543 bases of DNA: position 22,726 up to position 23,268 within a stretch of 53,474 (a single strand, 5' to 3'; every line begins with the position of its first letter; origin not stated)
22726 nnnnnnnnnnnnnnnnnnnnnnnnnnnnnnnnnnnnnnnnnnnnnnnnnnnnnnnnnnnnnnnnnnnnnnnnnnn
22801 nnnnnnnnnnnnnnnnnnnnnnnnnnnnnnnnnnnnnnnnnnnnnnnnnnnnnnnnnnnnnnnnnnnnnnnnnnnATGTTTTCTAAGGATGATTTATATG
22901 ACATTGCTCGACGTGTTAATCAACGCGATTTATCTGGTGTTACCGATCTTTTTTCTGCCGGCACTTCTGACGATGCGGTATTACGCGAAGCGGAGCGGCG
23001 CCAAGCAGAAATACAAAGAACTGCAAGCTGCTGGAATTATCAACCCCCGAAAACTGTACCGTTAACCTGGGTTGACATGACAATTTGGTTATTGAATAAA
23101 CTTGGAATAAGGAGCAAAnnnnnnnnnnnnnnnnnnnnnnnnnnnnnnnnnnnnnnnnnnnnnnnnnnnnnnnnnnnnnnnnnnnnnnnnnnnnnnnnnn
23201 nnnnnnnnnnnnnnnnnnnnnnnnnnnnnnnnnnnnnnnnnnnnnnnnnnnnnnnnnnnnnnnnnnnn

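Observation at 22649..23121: Ambiguous coding in a hairpin-rich interval: two small hydrophobic ORFs compete with the track ORF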

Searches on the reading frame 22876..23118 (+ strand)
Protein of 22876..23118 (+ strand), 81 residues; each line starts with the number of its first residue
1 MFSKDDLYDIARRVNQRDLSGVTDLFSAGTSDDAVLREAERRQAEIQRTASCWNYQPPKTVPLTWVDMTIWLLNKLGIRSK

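Call 27: find_related_loci(query=A1, collection=viral_contigs, flank=1500)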
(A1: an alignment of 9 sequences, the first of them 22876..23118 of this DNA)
Query A1 (81 aa) in viral_contigs; peptide patterns used: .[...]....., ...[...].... (x = any residue, [..] = any of these).
36 stretches matched a pattern; 5 encode a relative of the query (tblastn E <= 1e-3); 5 distinct loci.
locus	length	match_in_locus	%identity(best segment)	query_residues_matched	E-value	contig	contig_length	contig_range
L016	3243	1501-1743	99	1-81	2e-53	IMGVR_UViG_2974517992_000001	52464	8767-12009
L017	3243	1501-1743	90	1-81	1e-50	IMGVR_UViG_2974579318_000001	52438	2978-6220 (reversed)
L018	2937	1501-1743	64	1-81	7e-35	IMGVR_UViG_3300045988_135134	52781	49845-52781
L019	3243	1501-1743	60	1-81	1e-33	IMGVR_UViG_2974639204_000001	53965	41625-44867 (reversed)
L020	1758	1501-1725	63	7-81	2e-32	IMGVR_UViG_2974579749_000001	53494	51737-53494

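Call 28: find_related_loci(query=A1, collection=metagenome_contigs, flank=1500)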
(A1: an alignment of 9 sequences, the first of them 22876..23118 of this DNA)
Query A1 (81 aa) in metagenome_contigs; peptide patterns used: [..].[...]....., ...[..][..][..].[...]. (x = any residue, [..] = any of these).
204 stretches matched a pattern; 3 encode a relative of the query (tblastn E <= 1e-3); 3 distinct loci.
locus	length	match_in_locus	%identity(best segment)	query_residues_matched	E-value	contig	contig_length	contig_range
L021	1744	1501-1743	91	1-81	2e-51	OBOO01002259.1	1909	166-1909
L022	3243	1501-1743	60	1-81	8e-35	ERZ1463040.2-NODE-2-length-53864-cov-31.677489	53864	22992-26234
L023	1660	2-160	96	29-81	3e-34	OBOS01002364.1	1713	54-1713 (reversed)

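Call 53: search_protein_families(library=phrogs, proteins=[window:22876-23118:+], max_evalue=0.01)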
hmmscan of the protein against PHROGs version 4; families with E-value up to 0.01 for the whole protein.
window:22876-23118:+ (81 aa): 0 families

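Call 54: search_protein_families(library=pfam, proteins=[window:22876-23118:+], max_evalue=0.1)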
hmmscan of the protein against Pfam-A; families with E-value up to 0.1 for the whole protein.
window:22876-23118:+ (81 aa): 0 families

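Call 55: find_homologous_proteins(query=A1, max_evalue=0.01)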
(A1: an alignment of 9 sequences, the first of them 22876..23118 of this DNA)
Query A1 (9 sequences) (81 aa, profile of the alignment): 26 proteins with E <= 0.01 among 7722 candidates.
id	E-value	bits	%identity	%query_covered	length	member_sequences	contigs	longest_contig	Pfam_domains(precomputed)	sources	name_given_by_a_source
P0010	2.6e-46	173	69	100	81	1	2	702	-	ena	-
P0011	3.6e-46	173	68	100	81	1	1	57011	-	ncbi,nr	ncbi:hypothetical protein fHyEco03_gp05R [Escherichia phage vB_EcoM_fHy-Eco03]|nr:hypothetical prote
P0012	4.1e-46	172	68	100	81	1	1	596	-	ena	-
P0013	8.4e-46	171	63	100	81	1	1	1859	-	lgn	-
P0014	2.9e-45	170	64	100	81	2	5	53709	-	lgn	-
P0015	3.0e-45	170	62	100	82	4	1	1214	-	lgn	-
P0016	3.1e-45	170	81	100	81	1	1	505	-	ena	-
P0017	4.4e-45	169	62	100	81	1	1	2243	-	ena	-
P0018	4.5e-45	169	67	100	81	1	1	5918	-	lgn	-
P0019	7.1e-45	168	67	100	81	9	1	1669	-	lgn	-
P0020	1.3e-44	168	67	100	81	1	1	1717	-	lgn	-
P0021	5.7e-44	166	58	100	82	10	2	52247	-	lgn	-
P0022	1.4e-43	164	64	100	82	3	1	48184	-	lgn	-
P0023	2.9e-43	163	62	100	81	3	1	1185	-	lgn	-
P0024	2.6e-42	160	63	100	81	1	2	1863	-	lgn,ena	-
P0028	2.4e-40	154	56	99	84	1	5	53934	-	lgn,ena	-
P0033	1.4e-33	132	59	100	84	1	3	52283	-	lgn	-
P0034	6.9e-31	124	57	100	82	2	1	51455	-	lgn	-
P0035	5.8e-15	73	44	85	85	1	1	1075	-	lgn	-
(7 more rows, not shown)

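Call 59: find_encoding_contigs(protein=P0035, flank=1500, max_places=2)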
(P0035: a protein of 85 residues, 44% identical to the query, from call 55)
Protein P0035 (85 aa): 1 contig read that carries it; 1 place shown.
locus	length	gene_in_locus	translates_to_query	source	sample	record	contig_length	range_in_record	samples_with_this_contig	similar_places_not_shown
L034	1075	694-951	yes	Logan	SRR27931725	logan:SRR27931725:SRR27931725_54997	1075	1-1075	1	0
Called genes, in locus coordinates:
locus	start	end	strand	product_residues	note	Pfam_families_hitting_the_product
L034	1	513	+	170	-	?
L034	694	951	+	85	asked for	-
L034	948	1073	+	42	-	?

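Call 60: find_encoding_contigs(protein=P0034, flank=1500, max_places=2)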
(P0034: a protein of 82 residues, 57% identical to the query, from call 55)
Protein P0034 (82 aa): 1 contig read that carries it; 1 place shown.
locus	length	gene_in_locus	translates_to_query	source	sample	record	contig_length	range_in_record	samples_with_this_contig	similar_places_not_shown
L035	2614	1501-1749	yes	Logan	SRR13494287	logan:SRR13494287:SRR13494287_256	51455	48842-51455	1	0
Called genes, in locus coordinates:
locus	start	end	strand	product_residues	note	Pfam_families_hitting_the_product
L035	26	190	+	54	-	-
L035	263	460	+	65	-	-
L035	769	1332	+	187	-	-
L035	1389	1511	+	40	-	-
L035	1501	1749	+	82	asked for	-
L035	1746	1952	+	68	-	-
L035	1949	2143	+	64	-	-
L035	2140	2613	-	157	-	?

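Call 61: find_encoding_contigs(protein=P0033, flank=1500, max_places=1)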
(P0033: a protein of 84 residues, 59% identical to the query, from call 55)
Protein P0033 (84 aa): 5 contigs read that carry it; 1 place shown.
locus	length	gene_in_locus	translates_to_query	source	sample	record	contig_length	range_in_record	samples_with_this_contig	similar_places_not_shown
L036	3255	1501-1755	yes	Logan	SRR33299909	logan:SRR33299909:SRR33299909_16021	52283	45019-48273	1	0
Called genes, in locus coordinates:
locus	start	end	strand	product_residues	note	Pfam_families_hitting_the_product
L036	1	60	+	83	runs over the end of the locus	-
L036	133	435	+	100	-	-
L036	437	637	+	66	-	-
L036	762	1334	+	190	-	-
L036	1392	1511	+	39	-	-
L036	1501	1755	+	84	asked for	-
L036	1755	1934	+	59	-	-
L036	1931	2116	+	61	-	-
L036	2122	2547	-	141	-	PF24608:PDDEXK_15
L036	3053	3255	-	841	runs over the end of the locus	PF13148:DUF3987 (faint)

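Call 62: find_encoding_contigs(protein=P0028, flank=1500, max_places=1)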
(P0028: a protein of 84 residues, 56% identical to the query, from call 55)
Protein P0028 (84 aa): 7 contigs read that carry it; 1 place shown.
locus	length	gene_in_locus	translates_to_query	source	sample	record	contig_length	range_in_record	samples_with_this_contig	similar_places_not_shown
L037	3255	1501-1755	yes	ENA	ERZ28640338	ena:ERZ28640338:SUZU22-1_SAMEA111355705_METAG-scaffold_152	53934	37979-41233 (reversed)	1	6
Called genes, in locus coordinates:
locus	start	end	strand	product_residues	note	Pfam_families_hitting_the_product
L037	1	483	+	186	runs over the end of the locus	-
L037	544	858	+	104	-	-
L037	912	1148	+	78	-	-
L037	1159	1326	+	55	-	-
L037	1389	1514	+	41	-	-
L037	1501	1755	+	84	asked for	-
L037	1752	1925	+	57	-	-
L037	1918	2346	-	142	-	PF24608:PDDEXK_15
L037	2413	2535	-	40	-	-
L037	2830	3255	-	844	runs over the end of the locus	-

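Call 74: search_dna_similar(query=window:22876-23118:+, collection=phages, mode=protein, max_evalue=0.01, rows=spread, max_rows=30)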
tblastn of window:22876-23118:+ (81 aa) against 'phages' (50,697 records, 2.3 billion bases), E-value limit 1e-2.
Records with a match: 62; places in all: 64; records where one place covers at least 80% of the query: 62.
Best place of each record, by identity: >=99% 7; 95-99% 33; 90-95% 4; 80-90% 2; 60-80% 15; <60% 1.
By first word of the organism name: Salmonella 46; Escherichia 11; Klebsiella 2; Phage 1; Listeria 1; Erwinia 1.
By host as written in the record: Salmonella enterica subsp. enterica serovar Enteritidis PT1 14; - 6; Salmonella enterica 5; Escherichia coli 3; Salmonella enterica subsp. enterica serovar Enteritidis ST11 3; Salmonella sp. 3; Salmonella enterica Infantis 2; Salmonella enterica subsp. enterica 2; and 20 more.
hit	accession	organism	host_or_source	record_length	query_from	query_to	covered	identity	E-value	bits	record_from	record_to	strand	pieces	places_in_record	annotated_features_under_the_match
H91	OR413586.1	Salmonella phage SPLA9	Salmonella enterica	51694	1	81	100%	100.0%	5e-39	141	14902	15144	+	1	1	hypothetical protein | membrane protein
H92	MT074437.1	Salmonella phage nenneke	Salmonella enterica subsp. enterica ...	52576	1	81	100%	100.0%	5e-39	141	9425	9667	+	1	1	hypothetical protein (x2)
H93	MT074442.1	Salmonella phage ciri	Salmonella enterica subsp. enterica ...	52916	1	81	100%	100.0%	5e-39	141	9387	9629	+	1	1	hypothetical protein (x2)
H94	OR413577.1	Salmonella phage SPLA12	Salmonella enterica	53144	1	81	100%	100.0%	5e-39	141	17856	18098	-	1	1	hypothetical protein | membrane protein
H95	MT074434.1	Salmonella phage emiel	Salmonella enterica subsp. enterica ...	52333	1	81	100%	98.8%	8e-39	140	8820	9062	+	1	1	hypothetical protein (x2)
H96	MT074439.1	Salmonella phage birk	Salmonella enterica subsp. enterica ...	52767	1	81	100%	98.8%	8e-39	140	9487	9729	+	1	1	hypothetical protein (x2)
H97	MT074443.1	Salmonella phage zoltan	Salmonella enterica subsp. enterica ...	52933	1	81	100%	98.8%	8e-39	140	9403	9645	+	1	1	hypothetical protein (x2)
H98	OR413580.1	Salmonella phage SPLA2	Salmonella enterica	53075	1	81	100%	98.8%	8e-39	140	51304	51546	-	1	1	hypothetical protein | membrane protein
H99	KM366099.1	Salmonella phage BP63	Salmonella enterica Infantis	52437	1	81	100%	98.8%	3e-38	139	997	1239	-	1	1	hypothetical protein (x2)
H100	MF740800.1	Salmonella phage vB_SenM_PA13076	Salmonella enterica subsp. enterica ...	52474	1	81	100%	98.8%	3e-38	139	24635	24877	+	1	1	hypothetical protein (x2)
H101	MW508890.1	Phage PEA2-3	Escherichia coli EA2-3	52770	1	81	100%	98.8%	3e-38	139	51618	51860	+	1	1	hypothetical protein (x2)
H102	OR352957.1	Escherichia phage AV127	Escherichia coli ESBL188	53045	1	81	100%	98.8%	3e-38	139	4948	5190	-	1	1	hypothetical protein (x2)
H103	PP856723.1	Salmonella phage vB_SEnST11_KE24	Salmonella enterica subsp. enterica ...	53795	1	81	100%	98.8%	3e-38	139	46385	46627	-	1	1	hypothetical protein (x2) | membrane protein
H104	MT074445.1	Salmonella phage renfri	Salmonella enterica subsp. enterica ...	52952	1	81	100%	97.5%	1e-38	140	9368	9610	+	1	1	hypothetical protein (x2)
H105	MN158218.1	Escherichia phage BEC1-17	Escherichia coli K514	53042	1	81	100%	97.5%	1e-38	140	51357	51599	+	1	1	hypothetical protein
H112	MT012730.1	Salmonella phage vB_SenM-1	Salmonella enterica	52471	1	81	100%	88.9%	7e-36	132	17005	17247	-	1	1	hypothetical protein (x3)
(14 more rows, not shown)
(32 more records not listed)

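Call 76: get_annotated_region(hit=H103, flank=200)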
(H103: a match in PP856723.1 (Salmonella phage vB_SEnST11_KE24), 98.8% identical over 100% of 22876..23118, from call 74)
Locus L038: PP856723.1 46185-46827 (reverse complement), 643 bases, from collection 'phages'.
description: Salmonella phage vB_SEnST11_KE24, complete genome.
organism: Salmonella phage vB_SEnST11_KE24 (NCBI taxid 3161175)
taxonomy: Viruses; Duplodnaviria; Heunggongvirae; Uroviricota; Caudoviricetes; Rosemountvirus
host: Salmonella enterica subsp. enterica serovar Enteritidis ST11; source: river; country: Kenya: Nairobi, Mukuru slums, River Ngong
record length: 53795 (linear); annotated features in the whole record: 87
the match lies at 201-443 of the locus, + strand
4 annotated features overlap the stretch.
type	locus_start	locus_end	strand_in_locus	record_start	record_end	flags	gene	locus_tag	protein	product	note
CDS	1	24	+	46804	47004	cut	-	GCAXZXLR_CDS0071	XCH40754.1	hypothetical protein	-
CDS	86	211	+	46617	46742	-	-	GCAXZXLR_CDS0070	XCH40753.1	membrane protein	auxiliary metabolic gene and host takeover; moron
CDS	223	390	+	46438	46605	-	-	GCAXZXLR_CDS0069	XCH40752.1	hypothetical protein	-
CDS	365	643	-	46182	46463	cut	-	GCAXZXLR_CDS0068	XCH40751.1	hypothetical protein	-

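Call 77: get_annotated_region(hit=H112, flank=200)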
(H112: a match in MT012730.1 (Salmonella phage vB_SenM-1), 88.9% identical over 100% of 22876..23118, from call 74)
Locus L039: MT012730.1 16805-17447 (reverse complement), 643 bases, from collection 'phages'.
description: Salmonella phage vB_SenM-1, complete genome.
organism: Salmonella phage vB_SenM-1 (NCBI taxid 2732255)
taxonomy: Viruses; Duplodnaviria; Heunggongvirae; Uroviricota; Caudoviricetes; Rosemountvirus; Rosemountvirus SE13
host: Salmonella enterica; source: sewage; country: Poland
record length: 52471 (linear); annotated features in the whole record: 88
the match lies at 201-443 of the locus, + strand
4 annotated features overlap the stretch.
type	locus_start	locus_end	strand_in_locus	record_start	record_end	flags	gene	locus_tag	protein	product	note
CDS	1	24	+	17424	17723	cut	-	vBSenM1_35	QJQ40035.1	hypothetical protein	-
CDS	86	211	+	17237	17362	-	-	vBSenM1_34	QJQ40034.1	hypothetical protein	-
CDS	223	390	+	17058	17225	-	-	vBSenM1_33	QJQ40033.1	hypothetical protein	-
CDS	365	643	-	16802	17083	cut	-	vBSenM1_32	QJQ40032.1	hypothetical protein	-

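Call 79: predict_structure(alignment_id=A4)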
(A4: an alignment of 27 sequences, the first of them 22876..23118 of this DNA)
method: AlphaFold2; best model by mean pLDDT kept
length: 81 residues; sequences in the alignment: 27
mean_pLDDT: 72.0   pTM: 0.28
mean pLDDT of the five models: 72.0, 71.8, 69.5, 68.1, 65.5
residues with pLDDT >= 90: 4; 70-90: 42; 50-70: 35; < 50: 0
segments of 3 or more residues with pLDDT < 50: none
pLDDT, mean of each block of 10 residues (from residue 1): 74 74 56 66 75 66 78 87 60
secondary structure, 60 per line:
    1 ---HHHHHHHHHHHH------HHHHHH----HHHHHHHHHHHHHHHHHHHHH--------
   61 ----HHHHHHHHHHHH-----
elements in order: H4-15 H22-27 H32-52 H65-76

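Call 83: search_protein_representatives(alignment_id=A4)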
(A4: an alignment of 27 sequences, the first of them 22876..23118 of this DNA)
Query: 27 sequences, 82 profile positions. Proteins with E-value up to 0.001 (for the whole library): 2; up to 1e-10: 2; up to 1e-30: 1. The best 2 are listed.
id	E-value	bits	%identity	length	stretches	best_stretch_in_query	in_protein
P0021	7.7e-43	160.4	-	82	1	1-82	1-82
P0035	1.1e-30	121.5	-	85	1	1-81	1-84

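Call 85: fold_search(model_id=the predicted structure, library=viral)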
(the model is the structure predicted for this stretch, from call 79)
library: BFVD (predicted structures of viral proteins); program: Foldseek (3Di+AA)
matches with E <= 10: 7; with E <= 0.001: 0
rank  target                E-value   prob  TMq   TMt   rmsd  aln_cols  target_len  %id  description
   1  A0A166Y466            5.9e+00  0.04  0.28  0.18  14.8        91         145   16  Uncharacterized protein [Gordonia phage Vendetta]
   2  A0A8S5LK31            5.9e+00  0.02  0.19  0.11  25.3        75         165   16  Uncharacterized protein [Siphoviridae sp. ct3o911]
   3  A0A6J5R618            7.4e+00  0.05  0.33  0.16  11.6        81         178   18  Uncharacterized protein [uncultured Caudovirales phage]
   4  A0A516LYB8            9.2e+00  0.05  0.30  0.39   7.0        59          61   14  (no name in the UniProt tables at hand)
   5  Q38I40                9.2e+00  0.04  0.18  0.17  15.2        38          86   16  RNA-dependent RNA polymerase (Fragment) [Spring viremia of carp virus]
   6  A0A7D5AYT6            9.2e+00  0.02  0.16  0.13  16.1        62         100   27  (no name in the UniProt tables at hand)
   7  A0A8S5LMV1            9.9e+00  0.03  0.21  0.20  13.1        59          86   14  Uncharacterized protein [Siphoviridae sp. ctbQZ1]

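Call 86: fold_search(model_id=the predicted structure, library=pdb)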
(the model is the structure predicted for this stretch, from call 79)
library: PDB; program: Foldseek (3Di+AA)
matches with E <= 10: 1; with E <= 0.001: 0
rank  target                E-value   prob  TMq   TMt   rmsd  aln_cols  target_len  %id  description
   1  6in7_A                2.2e+00  0.08  0.25  0.25  27.6        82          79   18  Crystal structure of AlgU in complex with MucA(cyto) (released 2019-07-24)

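Call 94: search_protein_families(library=ncbifam, proteins=[window:22876-23118:+], max_evalue=1)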
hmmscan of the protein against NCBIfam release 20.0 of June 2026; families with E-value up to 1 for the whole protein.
window:22876-23118:+ (81 aa): 0 families

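Call 95: search_solved_structures(query=A4, max_evalue=10)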
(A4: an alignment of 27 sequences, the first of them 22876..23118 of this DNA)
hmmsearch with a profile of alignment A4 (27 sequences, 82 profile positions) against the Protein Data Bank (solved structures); distinct sequences matched with E-value up to 10: 4.
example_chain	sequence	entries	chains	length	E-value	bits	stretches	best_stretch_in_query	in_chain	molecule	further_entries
4v4n_BQ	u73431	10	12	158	0.51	13.5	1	47-81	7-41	30S ribosomal protein S15P/S13E | 30S ribosomal protein S15 | 30S ribosomal protein uS15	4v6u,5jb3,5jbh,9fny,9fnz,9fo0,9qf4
6tmf_R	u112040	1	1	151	0.66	13.1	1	47-71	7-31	30S ribosomal protein S15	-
3s3e_A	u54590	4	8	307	1.1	12.5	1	50-74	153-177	Tyrosine-protein phosphatase 10D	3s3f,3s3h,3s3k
9r8i_C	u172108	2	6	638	1.5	12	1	3-43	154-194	Amylosucrase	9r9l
